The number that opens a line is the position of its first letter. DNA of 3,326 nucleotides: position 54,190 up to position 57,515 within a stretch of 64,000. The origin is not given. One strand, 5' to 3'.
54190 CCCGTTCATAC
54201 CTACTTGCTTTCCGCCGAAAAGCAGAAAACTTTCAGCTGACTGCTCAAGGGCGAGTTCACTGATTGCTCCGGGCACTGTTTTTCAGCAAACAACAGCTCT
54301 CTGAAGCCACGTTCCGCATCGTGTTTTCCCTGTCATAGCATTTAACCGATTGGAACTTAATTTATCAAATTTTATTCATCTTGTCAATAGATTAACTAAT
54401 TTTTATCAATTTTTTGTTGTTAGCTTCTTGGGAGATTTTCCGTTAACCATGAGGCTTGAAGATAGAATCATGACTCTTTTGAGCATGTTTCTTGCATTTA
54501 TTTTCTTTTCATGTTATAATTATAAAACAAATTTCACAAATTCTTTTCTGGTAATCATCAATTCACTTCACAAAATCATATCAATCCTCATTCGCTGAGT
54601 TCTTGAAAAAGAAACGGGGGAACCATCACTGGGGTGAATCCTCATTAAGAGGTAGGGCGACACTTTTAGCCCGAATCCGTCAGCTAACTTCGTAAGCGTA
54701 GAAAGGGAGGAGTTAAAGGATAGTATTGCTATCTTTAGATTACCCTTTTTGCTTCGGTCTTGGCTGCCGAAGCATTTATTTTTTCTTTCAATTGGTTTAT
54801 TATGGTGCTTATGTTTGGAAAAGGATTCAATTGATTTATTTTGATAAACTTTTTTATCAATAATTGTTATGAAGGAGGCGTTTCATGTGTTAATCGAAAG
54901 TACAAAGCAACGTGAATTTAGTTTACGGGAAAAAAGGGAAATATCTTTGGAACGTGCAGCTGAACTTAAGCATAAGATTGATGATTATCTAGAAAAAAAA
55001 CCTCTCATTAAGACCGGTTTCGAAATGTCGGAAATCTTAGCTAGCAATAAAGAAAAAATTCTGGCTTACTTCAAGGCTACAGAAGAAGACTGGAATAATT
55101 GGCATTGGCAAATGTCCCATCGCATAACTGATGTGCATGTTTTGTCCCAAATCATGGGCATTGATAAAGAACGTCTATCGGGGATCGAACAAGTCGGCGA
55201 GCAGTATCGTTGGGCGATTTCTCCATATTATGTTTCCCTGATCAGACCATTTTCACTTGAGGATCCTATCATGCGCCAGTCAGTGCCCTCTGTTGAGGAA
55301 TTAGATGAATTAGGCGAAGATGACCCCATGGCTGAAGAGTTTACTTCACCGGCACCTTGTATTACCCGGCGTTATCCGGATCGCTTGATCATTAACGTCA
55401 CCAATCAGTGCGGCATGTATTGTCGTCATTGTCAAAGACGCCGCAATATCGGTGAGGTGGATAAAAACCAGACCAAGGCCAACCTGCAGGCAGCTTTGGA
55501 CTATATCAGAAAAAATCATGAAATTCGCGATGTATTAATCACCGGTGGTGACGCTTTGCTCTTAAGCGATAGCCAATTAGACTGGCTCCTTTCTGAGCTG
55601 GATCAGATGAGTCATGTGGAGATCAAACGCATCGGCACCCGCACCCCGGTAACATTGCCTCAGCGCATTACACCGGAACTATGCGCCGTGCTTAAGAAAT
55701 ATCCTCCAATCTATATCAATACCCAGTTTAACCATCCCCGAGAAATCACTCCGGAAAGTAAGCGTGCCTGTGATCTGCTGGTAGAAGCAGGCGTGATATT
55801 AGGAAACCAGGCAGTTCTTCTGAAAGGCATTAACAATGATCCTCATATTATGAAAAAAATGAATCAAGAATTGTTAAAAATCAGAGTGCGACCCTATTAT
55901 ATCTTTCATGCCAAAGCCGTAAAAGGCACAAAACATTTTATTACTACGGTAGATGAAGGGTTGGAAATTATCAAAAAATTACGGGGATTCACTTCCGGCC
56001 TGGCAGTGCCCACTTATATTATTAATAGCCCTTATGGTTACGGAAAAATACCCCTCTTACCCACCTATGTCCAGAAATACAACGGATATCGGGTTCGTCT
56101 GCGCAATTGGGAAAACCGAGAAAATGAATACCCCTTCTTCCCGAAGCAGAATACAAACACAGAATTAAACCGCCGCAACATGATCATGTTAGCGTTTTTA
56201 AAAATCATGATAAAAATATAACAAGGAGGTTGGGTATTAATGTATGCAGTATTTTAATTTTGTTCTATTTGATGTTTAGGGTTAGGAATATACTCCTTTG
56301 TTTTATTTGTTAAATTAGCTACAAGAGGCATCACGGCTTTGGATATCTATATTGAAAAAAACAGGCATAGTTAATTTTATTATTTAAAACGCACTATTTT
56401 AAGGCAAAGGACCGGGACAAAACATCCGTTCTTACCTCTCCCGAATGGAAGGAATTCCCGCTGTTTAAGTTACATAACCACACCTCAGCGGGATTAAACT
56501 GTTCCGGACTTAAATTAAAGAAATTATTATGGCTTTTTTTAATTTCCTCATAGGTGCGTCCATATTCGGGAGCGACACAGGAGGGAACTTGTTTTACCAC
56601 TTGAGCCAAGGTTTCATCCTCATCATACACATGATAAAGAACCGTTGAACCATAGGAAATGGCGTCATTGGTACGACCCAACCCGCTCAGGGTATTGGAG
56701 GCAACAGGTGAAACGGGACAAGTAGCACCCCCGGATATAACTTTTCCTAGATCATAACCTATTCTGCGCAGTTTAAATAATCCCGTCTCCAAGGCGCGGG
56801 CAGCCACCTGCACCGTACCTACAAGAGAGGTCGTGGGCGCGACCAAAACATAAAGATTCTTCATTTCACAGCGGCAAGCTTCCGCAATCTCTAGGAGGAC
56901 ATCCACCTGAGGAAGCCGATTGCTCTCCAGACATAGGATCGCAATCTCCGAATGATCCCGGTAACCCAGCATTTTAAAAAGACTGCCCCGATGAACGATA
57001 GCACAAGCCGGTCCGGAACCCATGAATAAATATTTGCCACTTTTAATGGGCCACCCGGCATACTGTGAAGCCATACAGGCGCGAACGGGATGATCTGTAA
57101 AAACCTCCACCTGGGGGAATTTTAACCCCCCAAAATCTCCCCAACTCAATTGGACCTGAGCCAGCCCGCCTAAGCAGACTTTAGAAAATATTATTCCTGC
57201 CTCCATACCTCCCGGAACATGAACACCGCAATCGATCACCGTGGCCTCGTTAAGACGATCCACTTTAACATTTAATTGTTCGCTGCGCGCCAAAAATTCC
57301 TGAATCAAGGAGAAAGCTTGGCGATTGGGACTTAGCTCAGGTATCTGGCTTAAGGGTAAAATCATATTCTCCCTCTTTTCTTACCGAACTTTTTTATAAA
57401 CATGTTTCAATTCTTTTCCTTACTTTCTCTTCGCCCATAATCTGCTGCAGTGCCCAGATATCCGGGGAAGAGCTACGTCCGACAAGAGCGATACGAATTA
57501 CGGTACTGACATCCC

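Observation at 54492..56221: c-di-AMP riboswitch in front of a glutamate (not lysine) 2,3-aminomutase: candidate c-di-AMP-controlled beta-glutamate osmolyte module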

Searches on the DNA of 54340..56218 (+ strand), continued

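Call 56: search_rna_families(sources=[L021, L022, L026, L030, L043, L068, L072, L074, L062, L064, L066], threshold=evalue, max_evalue=0.1)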
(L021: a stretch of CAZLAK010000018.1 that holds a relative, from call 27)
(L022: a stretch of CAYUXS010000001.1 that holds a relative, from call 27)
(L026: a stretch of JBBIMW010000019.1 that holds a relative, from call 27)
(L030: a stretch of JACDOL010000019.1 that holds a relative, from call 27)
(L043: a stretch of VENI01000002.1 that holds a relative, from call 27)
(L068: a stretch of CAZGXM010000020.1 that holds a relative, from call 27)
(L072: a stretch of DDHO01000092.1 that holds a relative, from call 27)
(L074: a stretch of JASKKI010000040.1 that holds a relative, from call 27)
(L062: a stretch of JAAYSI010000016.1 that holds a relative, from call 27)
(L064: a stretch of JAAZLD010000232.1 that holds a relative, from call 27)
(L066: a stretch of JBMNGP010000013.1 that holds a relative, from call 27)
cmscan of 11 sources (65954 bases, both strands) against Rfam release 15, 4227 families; matches with E-value up to 0.1: 5.
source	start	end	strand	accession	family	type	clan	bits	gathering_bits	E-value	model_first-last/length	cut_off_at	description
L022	3807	3879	-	RF00005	tRNA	Gene; tRNA;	CL00001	77.5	29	2.8e-15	1-71/71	no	tRNA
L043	3679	3792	+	RF02728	HrrF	Gene; sRNA;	-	36.8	77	0.0097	1-116/116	no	Haemophilus regulatory RNA responsive to iron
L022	3806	3879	+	RF04354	Plastid-ycf2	Cis-reg;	-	34.5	65.7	0.0021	1-75/75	no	Plastid-ycf2 5UTR RNA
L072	4128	4202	-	RF03454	mir-1267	Gene; miRNA;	-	33.5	70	0.0055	1-78/78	no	mir-1267 microRNA precursor family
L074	1404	1594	+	RF02834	VqmR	Gene; sRNA;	-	30.7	76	0.095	1-154/154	no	Vibrio RNA VqmR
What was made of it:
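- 12 of 77 loci have no riboswitch even at E<=0.1 (call 56).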

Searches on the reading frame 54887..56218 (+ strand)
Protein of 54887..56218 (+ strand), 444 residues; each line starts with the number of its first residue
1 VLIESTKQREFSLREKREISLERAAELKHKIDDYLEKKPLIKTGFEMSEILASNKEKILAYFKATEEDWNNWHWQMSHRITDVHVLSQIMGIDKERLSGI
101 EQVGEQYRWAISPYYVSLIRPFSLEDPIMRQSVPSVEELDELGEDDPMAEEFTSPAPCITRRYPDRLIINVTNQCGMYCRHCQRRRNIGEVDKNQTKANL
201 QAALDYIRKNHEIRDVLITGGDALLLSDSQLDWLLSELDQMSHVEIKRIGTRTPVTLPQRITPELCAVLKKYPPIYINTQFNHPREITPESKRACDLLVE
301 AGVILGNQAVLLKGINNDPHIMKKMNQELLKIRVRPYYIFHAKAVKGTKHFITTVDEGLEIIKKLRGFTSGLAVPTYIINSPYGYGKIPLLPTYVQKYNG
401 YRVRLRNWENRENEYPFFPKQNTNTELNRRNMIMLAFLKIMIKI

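Call 5: search_protein_families(library=ncbifam, proteins=[window:54887-56218:+], max_evalue=0.00001)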
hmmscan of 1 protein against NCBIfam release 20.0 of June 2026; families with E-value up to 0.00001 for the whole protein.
window:54887-56218:+ (444 aa): 6 families
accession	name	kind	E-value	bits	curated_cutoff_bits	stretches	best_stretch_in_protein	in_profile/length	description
TIGR04368.1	Glu_2_3_NH3_mut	equivalog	4.5e-209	694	650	1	15-415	1-402/404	glutamate 2,3-aminomutase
TIGR03820.1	lys_2_3_AblA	equivalog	1.7e-137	458.6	525.4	1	64-415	2-358/417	lysine 2,3-aminomutase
TIGR04468.1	arg_2_3_am_muta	equivalog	2.2e-108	362.4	600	1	68-413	1-349/351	arginine 2,3-aminomutase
TIGR00238.1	TIGR00238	subfamily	1.4e-98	330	199.2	1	57-379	2-327/331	KamA family radical SAM protein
TIGR03822.1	AblA_like_2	hypoth_equivalog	1.6e-86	290.2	396.25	1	92-395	13-320/321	lysine-2,3-aminomutase-like protein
TIGR03821.1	EFP_modif_epmB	equivalog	8.2e-63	212.3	369.3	1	72-381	1-312/321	EF-P beta-lysylation protein EpmB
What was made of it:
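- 54887..56221 (+): eam: glutamate 2,3-aminomutase (radical SAM, PLP-dependent, KamA family), 444 aa, monocistronic. TIGR04368 scores 694 bits against a cut-off of 650, while TIGR03820 (LAM) scores 458 against 525 (call 5).
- On Glutamate 2,3-aminomutase (Eam, EC 5.4.3.9; NCBIfam TIGR04368): LAM scores 458 against 525, arginine aminomutase 362 against 600, and EpmB 212 against 369 (call 5).
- On Lysine 2,3-aminomutase (KamA/AblA, TIGR03820): 458 bits is below the 525 cut-off (call 5).
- Closest known: Clostridium difficile glutamate 2,3-aminomutase. Same: This enzyme is the basis for NCBIfam TIGR04368, which the window protein passes (call 5).
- The Eam equivalog model is passed and the LAM, arginine aminomutase and EpmB models are failed (call 5). 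TIGR03820 scores 458 bits, below its 525 cut-off, while the Eam equivalog is passed (call 5).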

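Call 6: search_protein_families(library=pfam, proteins=[window:54887-56218:+])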
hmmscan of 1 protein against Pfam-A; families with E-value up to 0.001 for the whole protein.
window:54887-56218:+ (444 aa): 2 families
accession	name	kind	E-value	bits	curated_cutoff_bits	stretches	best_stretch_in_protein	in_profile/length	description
PF12544.13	LAM_C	-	6.4e-13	49.4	26.7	1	362-422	1-60/127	Lysine-2,3-aminomutase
PF04055.27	Radical_SAM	-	1.5e-12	48.5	29.5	1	169-318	1-157/166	Radical SAM superfamily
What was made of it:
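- On Glutamate 2,3-aminomutase (Eam, EC 5.4.3.9; NCBIfam TIGR04368): The Pfam domains Radical_SAM and LAM_C both match (call 6).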

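Call 7: search_solved_structures(query=window:54887-56218:+, show_alignments=2)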
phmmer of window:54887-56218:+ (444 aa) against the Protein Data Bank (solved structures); distinct sequences matched with E-value up to 0.001: 1.
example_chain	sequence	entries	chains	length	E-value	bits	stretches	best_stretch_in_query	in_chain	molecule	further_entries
2a5h_A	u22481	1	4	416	4.9e-117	394.2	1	64-411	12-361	L-lysine 2,3-aminomutase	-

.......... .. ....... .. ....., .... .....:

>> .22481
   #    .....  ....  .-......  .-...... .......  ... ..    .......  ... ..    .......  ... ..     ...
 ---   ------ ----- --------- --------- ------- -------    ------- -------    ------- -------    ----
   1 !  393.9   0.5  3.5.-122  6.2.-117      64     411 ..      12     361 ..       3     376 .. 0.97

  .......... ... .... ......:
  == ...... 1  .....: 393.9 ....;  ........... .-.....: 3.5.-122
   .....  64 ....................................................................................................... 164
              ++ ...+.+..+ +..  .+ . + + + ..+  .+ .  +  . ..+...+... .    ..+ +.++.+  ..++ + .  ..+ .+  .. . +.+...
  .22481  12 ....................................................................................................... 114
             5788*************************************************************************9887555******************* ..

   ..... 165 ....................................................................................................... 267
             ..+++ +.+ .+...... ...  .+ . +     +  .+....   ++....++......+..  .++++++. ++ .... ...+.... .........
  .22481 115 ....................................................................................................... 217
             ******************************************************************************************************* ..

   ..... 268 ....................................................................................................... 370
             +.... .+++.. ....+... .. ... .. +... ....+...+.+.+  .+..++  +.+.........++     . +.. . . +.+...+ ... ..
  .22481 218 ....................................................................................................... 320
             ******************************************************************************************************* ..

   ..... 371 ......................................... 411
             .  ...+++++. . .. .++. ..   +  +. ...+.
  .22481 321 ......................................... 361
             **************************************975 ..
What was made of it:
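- On Glutamate 2,3-aminomutase (Eam, EC 5.4.3.9; NCBIfam TIGR04368): K343 and N380 in the alignment to 2A5H (call 7).
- On Lysine 2,3-aminomutase (KamA/AblA, TIGR03820): The residues are Lys and Asn, not Asp and Asp (call 7).
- Checked: Specificity residues: in the alignment to PDB 2A5H, LAM 'YIYQCD293' aligns with 'YIFHAK343', 'FVVD330APGGGGK337' aligns with 'YIIN380SPYGYGK387', and the PLP lysine is kept (call 7).
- K343 and N380 stand at the positions of LAM D293 and D330 (call 7). The protein belongs to the KamA family and aligns with LAM 2A5H at E=5e-117 (call 7).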

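Call 17: find_homologous_proteins(query=window:54887-56218:+, max_evalue=1e-30)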
Query window:54887-56218:+ (444 aa): 7900 proteins with E <= 1e-30 among 8000 candidates; the best 120 are listed.
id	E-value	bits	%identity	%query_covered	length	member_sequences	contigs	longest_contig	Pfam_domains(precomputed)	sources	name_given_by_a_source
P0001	7.0e-264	893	91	95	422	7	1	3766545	PF12544.14,PF04055.28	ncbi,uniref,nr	ncbi:glutamate 2,3-aminomutase [Dehalobacterium formicoaceticum]|uniref:glutamate 2,3-aminomutase n=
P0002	5.7e-231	785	79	95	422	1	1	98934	PF12544.14,PF04055.28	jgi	-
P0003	2.9e-229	779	78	95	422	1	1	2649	PF12544.14,PF04055.28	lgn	-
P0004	1.7e-222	757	76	92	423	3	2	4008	PF12544.14,PF04055.28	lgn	-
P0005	6.9e-210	715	73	91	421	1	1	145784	PF12544.14,PF04055.28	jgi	-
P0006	5.0e-209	712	71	95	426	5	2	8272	PF12544.14,PF04055.28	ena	-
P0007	3.0e-207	706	72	94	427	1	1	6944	PF12544.14,PF04055.28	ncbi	-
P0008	6.7e-207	705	71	95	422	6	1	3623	PF12544.14,PF04055.28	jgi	jgi:glutamate 2,3-aminomutase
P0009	8.0e-207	705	73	94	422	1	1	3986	PF12544.14,PF04055.28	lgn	-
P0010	2.8e-205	700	71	93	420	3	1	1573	PF12544.14,PF04055.28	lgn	-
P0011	1.2e-203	695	71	94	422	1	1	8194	PF12544.14,PF04055.28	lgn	-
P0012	7.9e-203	692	71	94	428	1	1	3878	PF12544.14,PF04055.28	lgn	-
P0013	9.5e-203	692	69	97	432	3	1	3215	PF12544.14,PF04055.28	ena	-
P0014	1.6e-202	691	70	94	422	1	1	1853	PF12544.14,PF04055.28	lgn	-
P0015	3.7e-202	690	70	95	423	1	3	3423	PF12544.14,PF04055.28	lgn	-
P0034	2.0e-198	677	70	93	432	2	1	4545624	PF12544.14,PF04055.28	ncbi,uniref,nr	ncbi:lysine 2,3-aminomutase YodO family protein [Desulfofarcimen acetoxidans DSM 771]|uniref:Lysine 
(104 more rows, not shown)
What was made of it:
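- Some database records for homologues still carry the name lysine 2,3-aminomutase (call 17).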

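Call 27: find_related_loci(query=A1, collection=genome_contigs, flank=2500)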
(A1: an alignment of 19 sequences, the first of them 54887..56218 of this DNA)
Query A1 (444 aa) in genome_contigs; peptide patterns used: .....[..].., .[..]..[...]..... (x = any residue, [..] = any of these).
599 stretches matched a pattern (row limit reached: there are more); 579 encode a relative of the query (tblastn E <= 1e-3); the best 80 are kept; 80 distinct loci.
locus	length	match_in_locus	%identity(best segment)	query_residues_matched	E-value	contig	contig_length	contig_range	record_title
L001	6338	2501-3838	75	1-443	0e+0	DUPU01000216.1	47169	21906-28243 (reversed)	MAG TPA_asm: Clostridia bacterium isolate AS08sgBPME_346 313363_AS08, whole genome shotgun sequence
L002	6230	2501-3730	77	11-420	0e+0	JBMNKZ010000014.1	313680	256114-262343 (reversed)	MAG: Bacillota bacterium isolate SBF912LR0HQ0055 contig_61454, whole genome shotgun sequence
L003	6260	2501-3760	72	1-420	0e+0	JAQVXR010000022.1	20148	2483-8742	MAG: Desulfitobacteriaceae bacterium isolate STF2_130 NODE_6561_length_20148_cov_7.194096_Sandtown_F2, whole genome shot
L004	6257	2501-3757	71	1-419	0e+0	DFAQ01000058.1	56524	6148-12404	MAG TPA_asm: Pelotomaculum sp. UBA3102 UBA3102_contig_535, whole genome shotgun sequence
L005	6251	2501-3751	69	1-418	0e+0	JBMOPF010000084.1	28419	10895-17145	MAG: Bacillota bacterium isolate Betzabe_MAG121 MAG121_84, whole genome shotgun sequence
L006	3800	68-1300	71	5-415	0e+0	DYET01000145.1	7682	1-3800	MAG TPA_asm: Desulfovirgula sp. isolate Tomsk_2_57_21 Tomsk_k141_57469, whole genome shotgun sequence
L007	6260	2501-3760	67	1-420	0e+0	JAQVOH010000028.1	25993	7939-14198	MAG: Desulfotomaculaceae bacterium isolate STF1_176 NODE_4287_length_25993_cov_9.680082_Sandtown_F1, whole genome shotgu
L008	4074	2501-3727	69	11-419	0e+0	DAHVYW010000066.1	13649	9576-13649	MAG TPA_asm: Bacillota bacterium isolate clean791 k141_872860, whole genome shotgun sequence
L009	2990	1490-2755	68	1-422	0e+0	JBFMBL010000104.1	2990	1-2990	MAG: Bacillota bacterium isolate MAG163 MAG163_104, whole genome shotgun sequence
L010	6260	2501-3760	67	1-420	0e+0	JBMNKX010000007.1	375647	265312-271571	MAG: Bacillota bacterium isolate SBF912LR0HQ0172 contig_61313, whole genome shotgun sequence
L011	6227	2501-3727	69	11-419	0e+0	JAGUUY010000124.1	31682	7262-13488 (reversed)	MAG: Bacillota bacterium isolate DeMMO5_7 c_000000004262, whole genome shotgun sequence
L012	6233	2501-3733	69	11-421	0e+0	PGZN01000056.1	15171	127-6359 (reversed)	MAG: Firmicutes bacterium HGW-Firmicutes-8 bjp_ig2158_scaffold_1582, whole genome shotgun sequence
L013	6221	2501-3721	70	16-422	0e+0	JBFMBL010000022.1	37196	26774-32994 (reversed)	MAG: Bacillota bacterium isolate MAG163 MAG163_22, whole genome shotgun sequence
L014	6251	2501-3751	68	1-417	0e+0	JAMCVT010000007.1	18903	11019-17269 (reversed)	MAG: Actinomycetota bacterium isolate FK_Sedi_B_Bin.80 NODE_10359_length_18903_cov_17.8224, whole genome shotgun sequenc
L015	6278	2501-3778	67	1-424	0e+0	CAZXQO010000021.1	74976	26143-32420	MAG TPA_asm: uncultured Peptococcaceae bacterium isolate binchicken_co178_152 genome assembly, contig: NODE_672_length_7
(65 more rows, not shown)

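Call 61: find_encoding_contigs(protein=P0001, flank=3000, max_places=2)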
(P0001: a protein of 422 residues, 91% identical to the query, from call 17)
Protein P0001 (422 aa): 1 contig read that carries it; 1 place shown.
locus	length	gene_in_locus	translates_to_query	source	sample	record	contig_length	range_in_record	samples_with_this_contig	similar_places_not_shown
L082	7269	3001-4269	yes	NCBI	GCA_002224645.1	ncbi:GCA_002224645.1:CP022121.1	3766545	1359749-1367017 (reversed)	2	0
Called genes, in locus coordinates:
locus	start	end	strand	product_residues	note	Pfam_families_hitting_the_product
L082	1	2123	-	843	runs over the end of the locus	PF01261:AP_endonuc_2, PF00501:AMP-binding, PF13193:AMP-binding_C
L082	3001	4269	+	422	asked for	PF04055:Radical_SAM, PF12544:LAM_C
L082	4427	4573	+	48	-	-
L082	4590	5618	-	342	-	PF02289:MCH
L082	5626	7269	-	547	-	PF00749:tRNA-synt_1c, PF19269:Anticodon_2 (weak)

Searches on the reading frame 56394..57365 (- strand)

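Call 24: search_protein_families(library=ncbifam, proteins=[window:56394-57365:-], max_evalue=1e-10)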
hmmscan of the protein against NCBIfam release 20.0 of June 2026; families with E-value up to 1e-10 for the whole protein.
window:56394-57365:- (323 aa): 1 family
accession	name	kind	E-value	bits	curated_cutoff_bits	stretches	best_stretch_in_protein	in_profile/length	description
TIGR03120.1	one_C_mch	equivalog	6.3e-102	340.9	228.8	1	14-320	3-312/313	methenyltetrahydromethanopterin cyclohydrolase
